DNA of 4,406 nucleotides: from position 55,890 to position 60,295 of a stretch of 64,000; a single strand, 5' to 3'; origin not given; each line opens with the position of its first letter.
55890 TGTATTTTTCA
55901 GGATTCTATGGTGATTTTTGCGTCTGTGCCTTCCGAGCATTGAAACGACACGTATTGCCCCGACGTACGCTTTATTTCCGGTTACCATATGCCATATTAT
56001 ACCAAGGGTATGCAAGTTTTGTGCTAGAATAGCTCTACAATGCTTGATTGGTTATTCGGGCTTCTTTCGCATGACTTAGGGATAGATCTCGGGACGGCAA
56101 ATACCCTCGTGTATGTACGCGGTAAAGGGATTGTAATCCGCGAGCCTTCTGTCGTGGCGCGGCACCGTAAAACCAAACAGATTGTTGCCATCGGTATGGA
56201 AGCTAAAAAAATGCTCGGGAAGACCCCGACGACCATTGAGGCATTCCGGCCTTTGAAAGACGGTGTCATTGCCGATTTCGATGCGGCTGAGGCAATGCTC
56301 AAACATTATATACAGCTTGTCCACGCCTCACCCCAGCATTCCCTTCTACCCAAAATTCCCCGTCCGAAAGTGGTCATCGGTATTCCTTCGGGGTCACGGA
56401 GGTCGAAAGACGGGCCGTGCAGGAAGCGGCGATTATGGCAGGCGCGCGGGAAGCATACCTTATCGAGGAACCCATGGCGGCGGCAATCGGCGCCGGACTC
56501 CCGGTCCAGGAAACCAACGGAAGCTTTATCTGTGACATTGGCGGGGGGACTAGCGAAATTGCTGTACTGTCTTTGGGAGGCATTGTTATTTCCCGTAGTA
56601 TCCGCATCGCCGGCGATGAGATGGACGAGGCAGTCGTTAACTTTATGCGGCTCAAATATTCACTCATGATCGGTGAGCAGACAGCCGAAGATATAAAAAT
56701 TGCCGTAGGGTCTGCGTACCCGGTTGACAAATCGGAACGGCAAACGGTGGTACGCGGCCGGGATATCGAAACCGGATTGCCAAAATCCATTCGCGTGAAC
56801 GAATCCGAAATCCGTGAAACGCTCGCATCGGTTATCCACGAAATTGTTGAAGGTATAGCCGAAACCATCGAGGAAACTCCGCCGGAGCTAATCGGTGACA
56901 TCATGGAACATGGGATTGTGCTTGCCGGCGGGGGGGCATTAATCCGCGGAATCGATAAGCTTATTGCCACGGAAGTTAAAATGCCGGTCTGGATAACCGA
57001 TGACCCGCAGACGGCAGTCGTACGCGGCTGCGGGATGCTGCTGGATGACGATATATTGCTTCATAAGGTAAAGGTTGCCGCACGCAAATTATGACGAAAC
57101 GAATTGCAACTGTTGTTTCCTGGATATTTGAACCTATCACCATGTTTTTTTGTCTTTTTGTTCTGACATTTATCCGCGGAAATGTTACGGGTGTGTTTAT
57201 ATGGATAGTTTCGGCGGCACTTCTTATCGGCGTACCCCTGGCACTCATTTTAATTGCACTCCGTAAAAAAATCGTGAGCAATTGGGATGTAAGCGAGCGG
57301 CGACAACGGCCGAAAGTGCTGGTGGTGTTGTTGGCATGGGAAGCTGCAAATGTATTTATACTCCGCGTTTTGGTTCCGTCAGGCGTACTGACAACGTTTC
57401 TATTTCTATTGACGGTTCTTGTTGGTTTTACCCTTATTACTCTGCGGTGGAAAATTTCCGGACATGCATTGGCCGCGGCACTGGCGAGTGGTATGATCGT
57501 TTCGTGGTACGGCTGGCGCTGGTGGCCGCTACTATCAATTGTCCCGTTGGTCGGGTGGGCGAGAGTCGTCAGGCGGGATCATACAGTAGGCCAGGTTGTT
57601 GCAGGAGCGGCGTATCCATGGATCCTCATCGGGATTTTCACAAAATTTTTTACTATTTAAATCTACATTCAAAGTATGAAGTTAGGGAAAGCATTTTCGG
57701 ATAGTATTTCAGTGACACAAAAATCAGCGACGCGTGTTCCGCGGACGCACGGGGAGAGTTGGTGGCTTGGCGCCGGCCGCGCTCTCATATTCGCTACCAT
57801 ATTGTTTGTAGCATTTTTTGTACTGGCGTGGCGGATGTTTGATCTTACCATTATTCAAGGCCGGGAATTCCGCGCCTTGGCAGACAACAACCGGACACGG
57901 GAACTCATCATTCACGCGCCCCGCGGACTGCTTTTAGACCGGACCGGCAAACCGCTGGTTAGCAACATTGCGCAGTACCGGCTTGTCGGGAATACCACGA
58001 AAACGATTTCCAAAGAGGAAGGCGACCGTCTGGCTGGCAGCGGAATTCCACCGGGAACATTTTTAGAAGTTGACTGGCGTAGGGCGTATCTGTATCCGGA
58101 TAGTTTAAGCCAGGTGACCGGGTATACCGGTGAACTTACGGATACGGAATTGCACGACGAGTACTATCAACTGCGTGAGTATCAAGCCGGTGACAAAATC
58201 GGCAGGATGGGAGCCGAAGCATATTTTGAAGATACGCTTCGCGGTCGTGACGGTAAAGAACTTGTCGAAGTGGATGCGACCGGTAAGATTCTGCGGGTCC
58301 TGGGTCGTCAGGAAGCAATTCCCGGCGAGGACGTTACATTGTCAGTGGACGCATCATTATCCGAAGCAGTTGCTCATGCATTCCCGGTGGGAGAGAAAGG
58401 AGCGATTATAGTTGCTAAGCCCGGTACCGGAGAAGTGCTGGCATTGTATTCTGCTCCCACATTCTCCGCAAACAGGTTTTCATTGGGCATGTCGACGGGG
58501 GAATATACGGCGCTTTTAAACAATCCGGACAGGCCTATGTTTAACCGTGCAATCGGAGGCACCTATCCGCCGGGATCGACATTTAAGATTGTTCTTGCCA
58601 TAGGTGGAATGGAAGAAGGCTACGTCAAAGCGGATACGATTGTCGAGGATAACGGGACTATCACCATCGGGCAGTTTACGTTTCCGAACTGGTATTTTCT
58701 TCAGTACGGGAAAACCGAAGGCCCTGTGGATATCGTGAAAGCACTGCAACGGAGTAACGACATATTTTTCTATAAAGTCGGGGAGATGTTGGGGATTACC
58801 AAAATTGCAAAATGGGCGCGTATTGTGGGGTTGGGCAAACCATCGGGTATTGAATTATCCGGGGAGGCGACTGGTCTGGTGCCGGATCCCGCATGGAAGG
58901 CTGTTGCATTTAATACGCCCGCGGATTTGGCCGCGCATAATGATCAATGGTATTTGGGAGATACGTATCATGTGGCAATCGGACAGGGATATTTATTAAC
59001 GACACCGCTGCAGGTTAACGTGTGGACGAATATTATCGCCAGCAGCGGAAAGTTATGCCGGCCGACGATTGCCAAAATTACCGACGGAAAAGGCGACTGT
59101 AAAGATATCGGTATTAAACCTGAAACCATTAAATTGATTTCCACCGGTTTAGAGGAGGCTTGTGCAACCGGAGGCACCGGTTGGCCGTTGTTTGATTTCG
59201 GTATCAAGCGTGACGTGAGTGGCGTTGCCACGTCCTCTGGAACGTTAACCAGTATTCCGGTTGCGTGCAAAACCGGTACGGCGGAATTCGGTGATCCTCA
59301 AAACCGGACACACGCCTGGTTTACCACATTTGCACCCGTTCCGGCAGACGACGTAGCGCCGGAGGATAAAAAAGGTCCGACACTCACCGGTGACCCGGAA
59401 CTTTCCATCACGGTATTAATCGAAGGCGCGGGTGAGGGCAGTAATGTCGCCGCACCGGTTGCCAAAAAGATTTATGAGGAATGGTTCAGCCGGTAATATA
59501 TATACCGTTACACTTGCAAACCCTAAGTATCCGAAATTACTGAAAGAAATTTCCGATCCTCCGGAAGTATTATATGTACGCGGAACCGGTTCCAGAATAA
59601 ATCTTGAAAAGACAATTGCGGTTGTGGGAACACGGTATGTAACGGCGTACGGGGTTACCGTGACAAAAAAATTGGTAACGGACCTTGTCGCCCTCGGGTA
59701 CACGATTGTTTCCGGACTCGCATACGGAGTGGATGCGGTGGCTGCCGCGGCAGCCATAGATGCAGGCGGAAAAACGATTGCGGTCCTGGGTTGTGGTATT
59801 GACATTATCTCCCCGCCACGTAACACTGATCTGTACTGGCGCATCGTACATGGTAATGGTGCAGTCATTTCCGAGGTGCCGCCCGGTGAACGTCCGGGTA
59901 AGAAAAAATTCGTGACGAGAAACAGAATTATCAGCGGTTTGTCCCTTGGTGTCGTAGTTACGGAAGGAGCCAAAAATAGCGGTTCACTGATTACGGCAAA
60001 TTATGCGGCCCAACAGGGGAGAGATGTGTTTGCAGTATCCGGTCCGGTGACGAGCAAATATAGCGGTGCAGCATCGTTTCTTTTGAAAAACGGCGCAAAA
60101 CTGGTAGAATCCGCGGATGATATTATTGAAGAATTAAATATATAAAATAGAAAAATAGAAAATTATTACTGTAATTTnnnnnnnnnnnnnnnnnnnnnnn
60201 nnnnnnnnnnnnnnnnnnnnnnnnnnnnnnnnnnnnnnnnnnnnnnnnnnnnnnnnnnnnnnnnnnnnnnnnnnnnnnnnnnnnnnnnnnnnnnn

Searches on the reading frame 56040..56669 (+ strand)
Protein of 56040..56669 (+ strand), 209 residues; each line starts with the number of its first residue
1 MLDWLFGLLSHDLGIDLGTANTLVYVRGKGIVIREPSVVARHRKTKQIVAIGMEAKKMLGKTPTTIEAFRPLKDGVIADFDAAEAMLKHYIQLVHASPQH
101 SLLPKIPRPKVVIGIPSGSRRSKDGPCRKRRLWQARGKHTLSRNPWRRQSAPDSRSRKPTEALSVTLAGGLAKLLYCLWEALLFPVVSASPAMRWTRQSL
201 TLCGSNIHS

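Call 29: search_protein_families(library=pfam, proteins=[window:56040-56669:+], max_evalue=0.001)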
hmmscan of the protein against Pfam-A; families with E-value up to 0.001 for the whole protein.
window:56040-56669:+ (209 aa): 1 family
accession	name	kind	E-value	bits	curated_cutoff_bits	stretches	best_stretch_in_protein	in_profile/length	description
PF06723.19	MreB_Mbl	-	1.5e-40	139.5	27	1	11-119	2-104/327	MreB/Mbl protein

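Call 33: list_cluster_members(proteins=[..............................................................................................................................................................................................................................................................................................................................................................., window:56040-56666:+, window:56417-57091:+, window:56435-57091:+, window:42026-43291:+, window:57676-59493:+, window:60178-62244:+])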
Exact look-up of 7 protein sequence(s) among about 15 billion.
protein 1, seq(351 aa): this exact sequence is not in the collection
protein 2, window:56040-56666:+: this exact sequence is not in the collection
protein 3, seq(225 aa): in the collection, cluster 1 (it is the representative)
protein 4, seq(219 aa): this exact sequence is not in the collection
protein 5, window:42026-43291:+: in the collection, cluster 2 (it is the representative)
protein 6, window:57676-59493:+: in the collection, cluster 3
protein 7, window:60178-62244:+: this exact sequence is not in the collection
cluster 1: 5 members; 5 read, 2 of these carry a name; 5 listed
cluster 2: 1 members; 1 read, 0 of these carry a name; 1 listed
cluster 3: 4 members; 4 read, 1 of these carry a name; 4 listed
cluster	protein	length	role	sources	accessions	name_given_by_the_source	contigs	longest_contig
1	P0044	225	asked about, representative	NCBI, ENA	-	-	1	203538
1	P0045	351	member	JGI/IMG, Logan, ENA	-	rod shape-determining protein MreB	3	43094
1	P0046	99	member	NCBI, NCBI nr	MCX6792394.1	MAG: rod shape-determining protein, partial [Candidatus Gottesmanbacteria bacterium] | rod shape-determining protein [Candidatus Gottesmanbacteria bacterium]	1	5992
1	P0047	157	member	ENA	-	-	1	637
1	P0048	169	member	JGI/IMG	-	-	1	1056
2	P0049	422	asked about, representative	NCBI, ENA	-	-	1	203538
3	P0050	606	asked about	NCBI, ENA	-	-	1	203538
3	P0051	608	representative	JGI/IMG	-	penicillin-binding protein 2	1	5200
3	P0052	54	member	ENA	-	-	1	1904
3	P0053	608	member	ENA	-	-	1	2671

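Call 35: find_encoding_contigs(protein=P0045, flank=10000, max_places=4)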
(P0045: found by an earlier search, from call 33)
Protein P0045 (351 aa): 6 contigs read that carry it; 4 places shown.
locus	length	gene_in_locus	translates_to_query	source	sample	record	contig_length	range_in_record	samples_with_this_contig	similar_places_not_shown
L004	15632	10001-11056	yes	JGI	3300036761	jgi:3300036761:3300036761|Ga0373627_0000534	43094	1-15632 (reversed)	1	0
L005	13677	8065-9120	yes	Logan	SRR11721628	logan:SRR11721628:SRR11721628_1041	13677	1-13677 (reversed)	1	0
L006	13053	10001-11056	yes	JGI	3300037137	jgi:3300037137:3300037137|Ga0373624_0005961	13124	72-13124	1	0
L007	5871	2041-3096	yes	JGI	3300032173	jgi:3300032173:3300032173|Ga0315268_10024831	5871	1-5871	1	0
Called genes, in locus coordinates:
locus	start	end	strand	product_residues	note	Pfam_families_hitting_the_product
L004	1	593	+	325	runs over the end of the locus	PF05448:AXE1 (weak), PF01738:DLH (faint), PF20434:BD-FAE (faint), PF12146:Hydrolase_4 (faint), PF00326:Peptidase_S9, PF00561:Abhydrolase_1 (faint), PF12697:Abhydrolase_6 (faint)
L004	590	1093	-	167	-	-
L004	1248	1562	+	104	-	-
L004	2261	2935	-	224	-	-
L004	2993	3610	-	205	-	PF02163:Peptidase_M50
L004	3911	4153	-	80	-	-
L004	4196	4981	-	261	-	PF00551:Formyl_trans_N, PF02911:Formyl_trans_C (weak)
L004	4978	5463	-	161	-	PF01327:Pep_deformylase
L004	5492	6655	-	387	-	-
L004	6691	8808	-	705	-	PF04932:Wzy_C, PF13414:TPR_11 (faint), PF14559:TPR_19 (weak)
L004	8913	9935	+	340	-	-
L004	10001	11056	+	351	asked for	PF06723:MreB_Mbl, PF00022:Actin (faint), PF00012:HSP70, PF14450:FtsA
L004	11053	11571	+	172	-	PF01569:PAP2 (faint)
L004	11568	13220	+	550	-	PF03717:PBP_dimer, PF00905:Transpeptidase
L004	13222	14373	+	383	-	PF13439:Glyco_transf_4, PF13579:Glyco_trans_4_4 (weak), PF20706:GT4-conflict (weak), PF00534:Glycos_transf_1, PF13692:Glyco_trans_1_4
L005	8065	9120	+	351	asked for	PF06723:MreB_Mbl, PF00022:Actin (faint), PF00012:HSP70, PF14450:FtsA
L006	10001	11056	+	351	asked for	PF06723:MreB_Mbl, PF00022:Actin (faint), PF00012:HSP70, PF14450:FtsA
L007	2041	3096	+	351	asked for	PF06723:MreB_Mbl, PF00022:Actin (faint), PF00012:HSP70, PF14450:FtsA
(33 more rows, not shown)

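Call 45: find_encoding_contigs(protein=P0044, flank=3000, max_places=6)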
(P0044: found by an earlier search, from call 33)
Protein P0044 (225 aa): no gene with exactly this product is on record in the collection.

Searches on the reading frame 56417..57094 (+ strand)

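Call 29: search_protein_families(library=pfam, proteins=[window:56417-57094:+], max_evalue=0.001)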
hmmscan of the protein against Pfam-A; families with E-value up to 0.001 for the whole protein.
window:56417-57094:+ (225 aa): 4 families
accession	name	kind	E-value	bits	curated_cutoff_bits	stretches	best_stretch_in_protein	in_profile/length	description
PF06723.19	MreB_Mbl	-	1.9e-84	283.7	27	1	2-211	113-321/327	MreB/Mbl protein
PF14450.12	FtsA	-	2.4e-13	51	31.8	1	39-196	3-112/127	Cell division protein FtsA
PF00012.26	HSP70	-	5e-06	25.5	20.6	1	2-94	153-251/599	Hsp70 protein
PF11104.14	PilM_2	-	0.00014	21.4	27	0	166-195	277-306/340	Type IV pilus assembly protein PilM;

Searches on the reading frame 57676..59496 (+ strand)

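Call 20: search_protein_families(library=pfam, proteins=[window:57676-59496:+], max_evalue=0.00001)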
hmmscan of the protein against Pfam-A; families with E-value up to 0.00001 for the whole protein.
window:57676-59496:+ (606 aa): 2 families
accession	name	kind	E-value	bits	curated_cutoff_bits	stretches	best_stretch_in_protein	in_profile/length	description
PF00905.27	Transpeptidase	-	3.2e-44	151.8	22.1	1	242-556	1-268/299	Penicillin binding protein transpeptidase domain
PF03717.20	PBP_dimer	-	1.7e-25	90.9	24.4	1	125-208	97-178/180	Penicillin-binding Protein dimerisation domain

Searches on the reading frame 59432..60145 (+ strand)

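Call 29: search_protein_families(library=pfam, proteins=[window:59432-60145:+], max_evalue=0.001)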
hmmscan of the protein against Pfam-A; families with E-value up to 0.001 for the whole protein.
window:59432-60145:+ (237 aa): 1 family
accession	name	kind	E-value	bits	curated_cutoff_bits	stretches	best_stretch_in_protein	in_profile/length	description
PF02481.21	DNA_processg_A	-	1.4e-71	240.5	29.6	1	22-226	6-211/212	DNA recombination-mediator protein A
